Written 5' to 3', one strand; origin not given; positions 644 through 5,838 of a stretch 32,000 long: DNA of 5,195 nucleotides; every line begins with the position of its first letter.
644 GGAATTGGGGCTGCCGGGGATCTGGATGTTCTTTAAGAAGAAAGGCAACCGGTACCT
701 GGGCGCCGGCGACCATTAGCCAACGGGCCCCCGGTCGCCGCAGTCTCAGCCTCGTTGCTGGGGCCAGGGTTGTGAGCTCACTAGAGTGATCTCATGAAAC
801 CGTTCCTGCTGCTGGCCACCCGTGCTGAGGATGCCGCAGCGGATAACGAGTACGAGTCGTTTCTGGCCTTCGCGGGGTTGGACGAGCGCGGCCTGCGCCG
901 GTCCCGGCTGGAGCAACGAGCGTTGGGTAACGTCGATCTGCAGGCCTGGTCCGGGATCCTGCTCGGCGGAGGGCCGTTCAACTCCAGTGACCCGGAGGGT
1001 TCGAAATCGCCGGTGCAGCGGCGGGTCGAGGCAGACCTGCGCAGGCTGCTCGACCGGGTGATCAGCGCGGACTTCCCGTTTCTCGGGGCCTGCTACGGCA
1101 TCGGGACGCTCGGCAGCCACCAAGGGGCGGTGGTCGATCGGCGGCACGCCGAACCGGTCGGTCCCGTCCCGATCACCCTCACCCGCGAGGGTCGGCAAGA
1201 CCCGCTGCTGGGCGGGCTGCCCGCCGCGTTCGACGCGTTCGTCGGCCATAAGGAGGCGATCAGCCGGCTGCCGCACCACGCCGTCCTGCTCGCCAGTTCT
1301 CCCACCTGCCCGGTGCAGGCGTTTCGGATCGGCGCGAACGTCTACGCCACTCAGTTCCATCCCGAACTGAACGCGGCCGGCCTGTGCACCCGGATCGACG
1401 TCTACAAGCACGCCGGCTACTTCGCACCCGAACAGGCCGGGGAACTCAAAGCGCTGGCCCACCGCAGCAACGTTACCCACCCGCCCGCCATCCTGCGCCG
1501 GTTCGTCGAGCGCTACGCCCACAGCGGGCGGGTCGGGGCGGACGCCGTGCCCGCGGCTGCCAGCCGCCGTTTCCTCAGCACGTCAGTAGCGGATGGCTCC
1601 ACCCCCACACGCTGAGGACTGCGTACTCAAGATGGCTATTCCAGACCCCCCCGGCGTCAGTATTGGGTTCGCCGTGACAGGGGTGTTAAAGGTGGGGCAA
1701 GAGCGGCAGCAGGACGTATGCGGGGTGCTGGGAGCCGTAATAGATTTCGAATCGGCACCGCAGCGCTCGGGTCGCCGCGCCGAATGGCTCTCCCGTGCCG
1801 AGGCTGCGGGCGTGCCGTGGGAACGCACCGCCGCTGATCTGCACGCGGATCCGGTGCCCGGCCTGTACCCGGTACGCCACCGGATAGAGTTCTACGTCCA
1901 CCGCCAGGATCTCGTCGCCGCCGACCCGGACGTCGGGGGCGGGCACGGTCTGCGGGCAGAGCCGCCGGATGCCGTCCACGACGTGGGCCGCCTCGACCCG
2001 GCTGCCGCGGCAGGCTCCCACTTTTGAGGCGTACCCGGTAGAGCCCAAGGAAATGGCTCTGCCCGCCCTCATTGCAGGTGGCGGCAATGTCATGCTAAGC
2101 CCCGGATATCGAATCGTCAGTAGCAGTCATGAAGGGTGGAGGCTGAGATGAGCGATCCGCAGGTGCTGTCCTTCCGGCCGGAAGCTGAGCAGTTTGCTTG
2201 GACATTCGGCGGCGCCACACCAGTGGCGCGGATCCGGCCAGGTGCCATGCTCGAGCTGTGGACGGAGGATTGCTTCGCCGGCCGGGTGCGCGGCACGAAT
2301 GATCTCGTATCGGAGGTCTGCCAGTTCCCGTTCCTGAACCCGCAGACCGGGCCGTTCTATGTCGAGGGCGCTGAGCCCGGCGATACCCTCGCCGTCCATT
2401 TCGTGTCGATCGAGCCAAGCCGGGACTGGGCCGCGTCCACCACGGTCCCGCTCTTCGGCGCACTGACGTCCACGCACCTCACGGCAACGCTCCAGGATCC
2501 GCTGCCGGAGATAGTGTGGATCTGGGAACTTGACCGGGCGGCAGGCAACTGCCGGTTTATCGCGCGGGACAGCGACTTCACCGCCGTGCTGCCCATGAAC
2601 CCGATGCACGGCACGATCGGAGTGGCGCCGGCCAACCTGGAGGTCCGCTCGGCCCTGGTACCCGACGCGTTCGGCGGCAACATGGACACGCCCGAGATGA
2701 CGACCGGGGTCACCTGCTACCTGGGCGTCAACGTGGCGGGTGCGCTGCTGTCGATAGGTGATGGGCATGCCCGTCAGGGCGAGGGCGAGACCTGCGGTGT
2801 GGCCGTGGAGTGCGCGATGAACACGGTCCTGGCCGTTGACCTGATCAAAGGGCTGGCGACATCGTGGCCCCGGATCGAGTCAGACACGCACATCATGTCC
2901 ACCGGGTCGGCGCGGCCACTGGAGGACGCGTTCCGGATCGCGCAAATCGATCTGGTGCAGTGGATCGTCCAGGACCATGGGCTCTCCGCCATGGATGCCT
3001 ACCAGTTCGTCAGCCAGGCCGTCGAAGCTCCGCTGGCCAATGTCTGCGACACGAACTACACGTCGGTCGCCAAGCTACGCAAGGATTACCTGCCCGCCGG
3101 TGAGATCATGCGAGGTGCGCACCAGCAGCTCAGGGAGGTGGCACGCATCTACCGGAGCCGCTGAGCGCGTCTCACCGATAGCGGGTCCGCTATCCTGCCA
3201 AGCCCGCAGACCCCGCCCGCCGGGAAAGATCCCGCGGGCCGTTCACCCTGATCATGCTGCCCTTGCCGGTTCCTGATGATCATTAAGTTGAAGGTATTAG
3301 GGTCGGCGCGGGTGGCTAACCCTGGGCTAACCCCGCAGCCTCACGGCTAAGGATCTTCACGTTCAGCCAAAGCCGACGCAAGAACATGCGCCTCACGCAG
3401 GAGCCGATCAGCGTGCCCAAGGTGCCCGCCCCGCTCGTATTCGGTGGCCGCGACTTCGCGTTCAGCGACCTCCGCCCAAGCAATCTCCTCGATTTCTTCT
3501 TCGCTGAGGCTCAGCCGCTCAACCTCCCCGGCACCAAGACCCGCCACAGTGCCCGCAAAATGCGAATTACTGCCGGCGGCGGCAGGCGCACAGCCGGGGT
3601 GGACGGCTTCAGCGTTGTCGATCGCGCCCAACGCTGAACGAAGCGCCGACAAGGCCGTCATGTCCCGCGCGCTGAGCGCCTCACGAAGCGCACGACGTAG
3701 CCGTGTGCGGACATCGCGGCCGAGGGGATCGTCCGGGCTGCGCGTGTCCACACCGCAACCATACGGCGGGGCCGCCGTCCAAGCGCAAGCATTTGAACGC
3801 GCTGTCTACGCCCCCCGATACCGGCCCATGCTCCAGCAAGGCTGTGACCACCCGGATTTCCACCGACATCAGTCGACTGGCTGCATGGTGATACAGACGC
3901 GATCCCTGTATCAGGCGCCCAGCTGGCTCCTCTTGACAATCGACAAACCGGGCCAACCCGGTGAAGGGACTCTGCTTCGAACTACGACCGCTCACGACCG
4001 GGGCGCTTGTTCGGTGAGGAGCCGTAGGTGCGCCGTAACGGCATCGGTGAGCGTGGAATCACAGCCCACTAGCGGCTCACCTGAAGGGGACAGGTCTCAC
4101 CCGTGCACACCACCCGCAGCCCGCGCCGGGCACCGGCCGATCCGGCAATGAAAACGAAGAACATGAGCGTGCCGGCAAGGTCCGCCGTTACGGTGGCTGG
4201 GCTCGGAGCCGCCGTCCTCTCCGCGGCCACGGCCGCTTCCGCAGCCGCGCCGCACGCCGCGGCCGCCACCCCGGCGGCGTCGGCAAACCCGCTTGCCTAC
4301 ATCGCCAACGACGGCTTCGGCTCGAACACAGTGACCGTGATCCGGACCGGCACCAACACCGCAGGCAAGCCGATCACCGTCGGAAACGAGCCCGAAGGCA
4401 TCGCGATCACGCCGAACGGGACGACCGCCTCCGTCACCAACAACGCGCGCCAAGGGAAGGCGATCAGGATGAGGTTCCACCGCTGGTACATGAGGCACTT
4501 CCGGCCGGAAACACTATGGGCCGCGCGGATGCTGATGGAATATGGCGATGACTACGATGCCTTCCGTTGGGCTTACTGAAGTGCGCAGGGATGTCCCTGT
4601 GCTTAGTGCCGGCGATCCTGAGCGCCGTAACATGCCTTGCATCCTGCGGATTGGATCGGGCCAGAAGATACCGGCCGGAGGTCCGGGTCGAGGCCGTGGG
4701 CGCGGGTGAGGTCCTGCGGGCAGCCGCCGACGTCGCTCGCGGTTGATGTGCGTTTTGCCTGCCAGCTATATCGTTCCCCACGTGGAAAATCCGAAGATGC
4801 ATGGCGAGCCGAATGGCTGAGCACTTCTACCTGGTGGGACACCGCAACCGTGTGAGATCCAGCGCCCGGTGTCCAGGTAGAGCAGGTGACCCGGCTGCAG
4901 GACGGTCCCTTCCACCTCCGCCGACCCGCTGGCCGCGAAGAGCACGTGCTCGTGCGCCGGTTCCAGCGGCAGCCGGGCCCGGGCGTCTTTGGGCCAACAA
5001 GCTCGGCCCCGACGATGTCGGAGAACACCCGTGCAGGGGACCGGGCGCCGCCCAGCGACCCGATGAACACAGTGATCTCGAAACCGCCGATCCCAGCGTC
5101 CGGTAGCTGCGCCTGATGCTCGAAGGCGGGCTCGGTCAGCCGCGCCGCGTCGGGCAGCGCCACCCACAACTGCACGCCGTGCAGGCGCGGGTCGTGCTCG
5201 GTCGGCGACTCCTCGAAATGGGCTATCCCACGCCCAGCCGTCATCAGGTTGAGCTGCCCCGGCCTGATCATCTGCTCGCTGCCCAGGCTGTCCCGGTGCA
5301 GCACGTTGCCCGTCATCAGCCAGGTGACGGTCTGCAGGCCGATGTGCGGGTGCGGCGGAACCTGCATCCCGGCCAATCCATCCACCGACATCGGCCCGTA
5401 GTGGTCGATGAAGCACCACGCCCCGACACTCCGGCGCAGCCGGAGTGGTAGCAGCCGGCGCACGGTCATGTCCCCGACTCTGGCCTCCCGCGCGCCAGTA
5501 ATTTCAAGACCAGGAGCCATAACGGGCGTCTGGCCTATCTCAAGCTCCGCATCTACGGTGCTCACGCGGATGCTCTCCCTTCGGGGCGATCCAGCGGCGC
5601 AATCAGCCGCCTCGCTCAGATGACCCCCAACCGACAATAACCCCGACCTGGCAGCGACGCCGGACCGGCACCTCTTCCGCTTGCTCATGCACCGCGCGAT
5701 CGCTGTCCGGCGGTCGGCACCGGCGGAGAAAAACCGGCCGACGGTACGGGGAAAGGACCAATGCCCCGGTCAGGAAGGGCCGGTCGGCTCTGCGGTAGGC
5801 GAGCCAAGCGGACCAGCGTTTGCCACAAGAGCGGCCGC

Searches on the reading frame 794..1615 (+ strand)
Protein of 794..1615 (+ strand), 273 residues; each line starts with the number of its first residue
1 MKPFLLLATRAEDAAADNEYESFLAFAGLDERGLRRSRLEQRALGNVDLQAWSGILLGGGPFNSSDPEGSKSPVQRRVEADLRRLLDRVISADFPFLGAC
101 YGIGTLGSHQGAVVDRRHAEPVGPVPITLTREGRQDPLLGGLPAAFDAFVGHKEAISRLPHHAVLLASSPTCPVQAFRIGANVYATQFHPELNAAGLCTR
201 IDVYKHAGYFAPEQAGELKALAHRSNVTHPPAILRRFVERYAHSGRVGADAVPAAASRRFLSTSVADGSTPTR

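Call 15: search_protein_families(library=pfam, proteins=[window:794-1615:+], max_evalue=0.01)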
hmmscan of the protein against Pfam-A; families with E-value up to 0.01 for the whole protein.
window:794-1615:+ (273 aa): 1 family
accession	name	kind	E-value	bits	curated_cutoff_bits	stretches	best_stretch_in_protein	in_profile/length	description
PF00117.34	GATase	-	4.7e-12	46.4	22.8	1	50-192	41-173/190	Glutamine amidotransferase class-I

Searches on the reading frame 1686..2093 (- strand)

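Call 15: search_protein_families(library=pfam, proteins=[window:1686-2093:-], max_evalue=0.01)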
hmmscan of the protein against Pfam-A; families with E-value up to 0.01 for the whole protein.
window:1686-2093:- (135 aa): 1 family
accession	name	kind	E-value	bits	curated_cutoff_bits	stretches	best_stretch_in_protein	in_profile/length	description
PF08530.16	PepX_C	-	7.4e-09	36.3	22.5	1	37-126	127-215/217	X-Pro dipeptidyl-peptidase C-terminal non-catalytic domain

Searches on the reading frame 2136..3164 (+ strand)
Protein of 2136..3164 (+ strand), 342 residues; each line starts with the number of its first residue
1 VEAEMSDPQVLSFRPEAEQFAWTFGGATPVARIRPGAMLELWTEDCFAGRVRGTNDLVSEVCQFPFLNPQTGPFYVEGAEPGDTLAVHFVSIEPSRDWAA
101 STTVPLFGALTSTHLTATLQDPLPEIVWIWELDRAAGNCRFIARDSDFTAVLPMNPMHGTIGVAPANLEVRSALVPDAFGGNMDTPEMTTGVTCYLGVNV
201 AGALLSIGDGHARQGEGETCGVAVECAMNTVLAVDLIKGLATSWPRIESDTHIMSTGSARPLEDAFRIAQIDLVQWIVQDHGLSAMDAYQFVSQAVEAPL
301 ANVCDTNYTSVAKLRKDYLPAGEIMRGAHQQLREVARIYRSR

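Call 15: search_protein_families(library=pfam, proteins=[window:2136-3164:+], max_evalue=0.01)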
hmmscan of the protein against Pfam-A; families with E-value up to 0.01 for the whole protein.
window:2136-3164:+ (342 aa): 1 family
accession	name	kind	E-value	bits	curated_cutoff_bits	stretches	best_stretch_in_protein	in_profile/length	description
PF03069.20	FmdA_AmdA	-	2.2e-25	89.8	27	2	176-244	206-275/373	Acetamidase/Formamidase family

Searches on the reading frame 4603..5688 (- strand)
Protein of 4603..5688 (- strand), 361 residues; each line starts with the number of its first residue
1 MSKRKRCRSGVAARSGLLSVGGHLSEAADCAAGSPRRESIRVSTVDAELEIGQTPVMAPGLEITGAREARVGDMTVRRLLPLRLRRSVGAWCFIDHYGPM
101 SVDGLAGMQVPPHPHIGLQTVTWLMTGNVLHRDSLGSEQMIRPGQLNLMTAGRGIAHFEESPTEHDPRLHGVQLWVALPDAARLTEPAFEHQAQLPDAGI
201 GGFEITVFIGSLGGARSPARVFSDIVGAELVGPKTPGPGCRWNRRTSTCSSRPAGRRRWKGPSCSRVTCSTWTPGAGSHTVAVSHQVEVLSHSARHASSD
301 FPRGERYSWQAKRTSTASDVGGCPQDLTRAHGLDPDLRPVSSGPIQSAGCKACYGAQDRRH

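Call 15: search_protein_families(library=pfam, proteins=[window:4603-5688:-], max_evalue=0.01)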
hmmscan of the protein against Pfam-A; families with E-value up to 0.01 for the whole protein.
window:4603-5688:- (361 aa): 1 family
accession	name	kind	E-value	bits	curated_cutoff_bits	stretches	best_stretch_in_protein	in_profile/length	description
PF02678.22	Pirin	-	9.3e-29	100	26.1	1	80-176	8-108/108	Pirin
